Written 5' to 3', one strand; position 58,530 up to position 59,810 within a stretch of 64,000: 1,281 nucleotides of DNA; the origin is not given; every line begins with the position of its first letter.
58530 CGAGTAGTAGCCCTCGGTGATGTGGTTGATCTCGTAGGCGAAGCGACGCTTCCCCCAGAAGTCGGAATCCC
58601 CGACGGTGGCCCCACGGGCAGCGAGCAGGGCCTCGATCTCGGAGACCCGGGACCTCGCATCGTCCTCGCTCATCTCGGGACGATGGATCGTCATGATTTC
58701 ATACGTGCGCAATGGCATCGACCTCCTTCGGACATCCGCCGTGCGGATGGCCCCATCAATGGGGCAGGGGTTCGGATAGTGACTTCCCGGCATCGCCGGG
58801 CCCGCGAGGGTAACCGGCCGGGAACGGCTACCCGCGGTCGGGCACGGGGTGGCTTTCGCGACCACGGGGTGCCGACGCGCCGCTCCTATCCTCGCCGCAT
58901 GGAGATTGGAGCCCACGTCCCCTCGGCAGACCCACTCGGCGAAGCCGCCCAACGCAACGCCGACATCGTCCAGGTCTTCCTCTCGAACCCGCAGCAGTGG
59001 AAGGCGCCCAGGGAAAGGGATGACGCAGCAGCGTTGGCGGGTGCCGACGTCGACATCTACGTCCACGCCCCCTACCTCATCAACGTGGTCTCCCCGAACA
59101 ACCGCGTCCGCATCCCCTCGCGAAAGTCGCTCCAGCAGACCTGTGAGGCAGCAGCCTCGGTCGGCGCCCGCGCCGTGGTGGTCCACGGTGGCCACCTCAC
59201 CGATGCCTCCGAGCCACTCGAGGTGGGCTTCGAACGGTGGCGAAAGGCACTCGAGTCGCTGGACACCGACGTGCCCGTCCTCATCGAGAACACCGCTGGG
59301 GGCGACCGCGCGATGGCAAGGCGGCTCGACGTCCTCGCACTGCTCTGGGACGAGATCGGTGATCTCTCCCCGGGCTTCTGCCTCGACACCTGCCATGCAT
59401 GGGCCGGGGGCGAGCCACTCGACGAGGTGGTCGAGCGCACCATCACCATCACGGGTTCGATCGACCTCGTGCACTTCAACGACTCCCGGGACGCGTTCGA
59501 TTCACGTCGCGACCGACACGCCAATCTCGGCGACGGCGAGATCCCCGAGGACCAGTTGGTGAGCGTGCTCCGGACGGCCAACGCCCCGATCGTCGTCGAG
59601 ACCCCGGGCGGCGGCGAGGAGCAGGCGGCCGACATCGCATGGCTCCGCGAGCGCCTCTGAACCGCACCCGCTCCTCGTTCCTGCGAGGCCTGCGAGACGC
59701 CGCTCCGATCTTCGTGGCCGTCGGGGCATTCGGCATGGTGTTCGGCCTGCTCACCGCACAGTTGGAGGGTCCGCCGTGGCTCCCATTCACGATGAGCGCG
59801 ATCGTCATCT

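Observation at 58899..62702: Six consecutive plus-strand genes chained by overlapping stops and starts: nfo, azlC, azlD, DUF192 lipoprotein, degenerate-GGDEF PAS protein, histidine phosphatase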

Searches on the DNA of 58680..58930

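Call 40: search_rna_families(source=window, start=58680, end=58930, threshold=evalue, max_evalue=10, show_alignments=3)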
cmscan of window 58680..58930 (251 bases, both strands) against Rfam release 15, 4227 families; matches with E-value up to 10: 4.
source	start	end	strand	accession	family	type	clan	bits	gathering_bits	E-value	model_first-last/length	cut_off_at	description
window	58688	58764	-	RF01516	v-snoRNA-1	Gene; snRNA; snoRNA; CD-box;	-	17.2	75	0.28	1-65/65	no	Human herpesvirus 1 small nucleolar RNA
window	58703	58814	+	RF01872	MEG3_2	Gene; lncRNA;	-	15.4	60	0.79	1-105/105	no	Maternally expressed 3 conserved region 2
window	58848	58900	-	RF03001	leuA-Halobacteria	Cis-reg;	-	12.9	47.9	2.3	1-53/53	no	leuA-Halobacteria RNA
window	58759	58840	+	RF02353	BjrC68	Gene; sRNA;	-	9.3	39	9.1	1-82/82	no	Bradyrhizobiaceae sRNA BjrC68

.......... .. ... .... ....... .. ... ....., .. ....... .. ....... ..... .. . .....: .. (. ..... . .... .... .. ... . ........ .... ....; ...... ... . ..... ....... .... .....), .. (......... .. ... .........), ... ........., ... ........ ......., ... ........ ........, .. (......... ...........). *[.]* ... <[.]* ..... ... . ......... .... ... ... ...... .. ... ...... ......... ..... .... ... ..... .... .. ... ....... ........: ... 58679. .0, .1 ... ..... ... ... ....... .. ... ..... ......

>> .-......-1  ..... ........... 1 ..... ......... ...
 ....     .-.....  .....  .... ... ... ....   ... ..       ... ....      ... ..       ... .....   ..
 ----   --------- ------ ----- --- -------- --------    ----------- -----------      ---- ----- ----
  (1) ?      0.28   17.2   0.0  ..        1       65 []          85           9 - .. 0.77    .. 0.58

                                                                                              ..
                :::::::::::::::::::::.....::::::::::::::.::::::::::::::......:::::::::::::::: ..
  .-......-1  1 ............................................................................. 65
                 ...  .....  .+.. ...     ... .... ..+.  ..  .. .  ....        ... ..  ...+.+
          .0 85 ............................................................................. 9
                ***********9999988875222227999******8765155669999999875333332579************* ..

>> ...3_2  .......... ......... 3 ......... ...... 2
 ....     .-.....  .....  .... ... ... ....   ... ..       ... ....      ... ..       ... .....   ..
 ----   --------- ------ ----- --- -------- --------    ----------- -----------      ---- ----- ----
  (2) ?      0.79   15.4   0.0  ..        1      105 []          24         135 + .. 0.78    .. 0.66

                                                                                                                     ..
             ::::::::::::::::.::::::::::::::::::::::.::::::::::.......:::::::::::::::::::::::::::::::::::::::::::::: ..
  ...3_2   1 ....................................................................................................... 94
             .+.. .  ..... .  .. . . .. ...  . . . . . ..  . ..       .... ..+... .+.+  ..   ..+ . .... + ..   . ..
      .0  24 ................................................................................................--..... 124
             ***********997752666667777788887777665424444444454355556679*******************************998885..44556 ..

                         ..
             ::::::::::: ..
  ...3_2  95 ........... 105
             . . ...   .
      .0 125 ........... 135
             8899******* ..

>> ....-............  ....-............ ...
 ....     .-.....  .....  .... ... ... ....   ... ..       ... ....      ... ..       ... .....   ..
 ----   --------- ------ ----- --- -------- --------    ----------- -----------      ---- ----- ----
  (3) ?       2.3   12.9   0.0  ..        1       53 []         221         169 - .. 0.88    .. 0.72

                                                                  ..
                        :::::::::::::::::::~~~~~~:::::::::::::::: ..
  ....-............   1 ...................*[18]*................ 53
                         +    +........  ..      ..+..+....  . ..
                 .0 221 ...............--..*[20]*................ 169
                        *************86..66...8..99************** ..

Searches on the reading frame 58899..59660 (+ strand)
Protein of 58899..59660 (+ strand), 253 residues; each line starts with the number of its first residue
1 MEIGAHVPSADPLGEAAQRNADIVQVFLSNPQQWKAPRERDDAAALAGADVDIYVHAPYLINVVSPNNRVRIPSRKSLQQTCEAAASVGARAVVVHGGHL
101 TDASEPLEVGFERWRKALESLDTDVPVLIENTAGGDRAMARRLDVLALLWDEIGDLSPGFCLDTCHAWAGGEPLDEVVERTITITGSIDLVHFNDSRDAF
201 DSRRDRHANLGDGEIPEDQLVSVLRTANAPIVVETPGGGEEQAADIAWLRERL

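Call 5: search_protein_families(library=pfam, proteins=[window:58899-59660:+], max_evalue=0.01)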
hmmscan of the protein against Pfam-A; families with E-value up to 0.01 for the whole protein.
window:58899-59660:+ (253 aa): 1 family
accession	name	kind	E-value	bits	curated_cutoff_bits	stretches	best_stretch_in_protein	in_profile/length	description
PF01261.30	AP_endonuc_2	-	1.7e-38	133.2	31.1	1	15-251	3-248/249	Xylose isomerase-like TIM barrel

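Call 6: search_protein_families(library=ncbifam, proteins=[window:58899-59660:+], max_evalue=0.01)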
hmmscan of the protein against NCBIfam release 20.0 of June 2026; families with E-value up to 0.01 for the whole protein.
window:58899-59660:+ (253 aa): 6 families
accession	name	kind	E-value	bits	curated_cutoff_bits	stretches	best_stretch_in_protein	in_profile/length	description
NF002198.0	PRK01060.1-3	equivalog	5e-118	393.3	244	1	1-253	3-252/253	deoxyribonuclease IV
TIGR00587.1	nfo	subfamily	4.2e-35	121.4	129.65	1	3-247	3-274/279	deoxyribonuclease IV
NF002197.0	PRK01060.1-2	equivalog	2.3e-30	105.7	376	1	2-251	11-286/289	deoxyribonuclease IV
NF002196.0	PRK01060.1-1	equivalog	1.6e-27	96.6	333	1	15-244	22-269/297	deoxyribonuclease IV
NF002199.0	PRK01060.1-4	equivalog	2.2e-24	86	315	1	3-251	4-277/282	deoxyribonuclease IV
NF041277.1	coba_remo_CbiR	equivalog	1.9e-10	40.7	105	1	35-227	41-221/249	cobamide remodeling phosphodiesterase CbiR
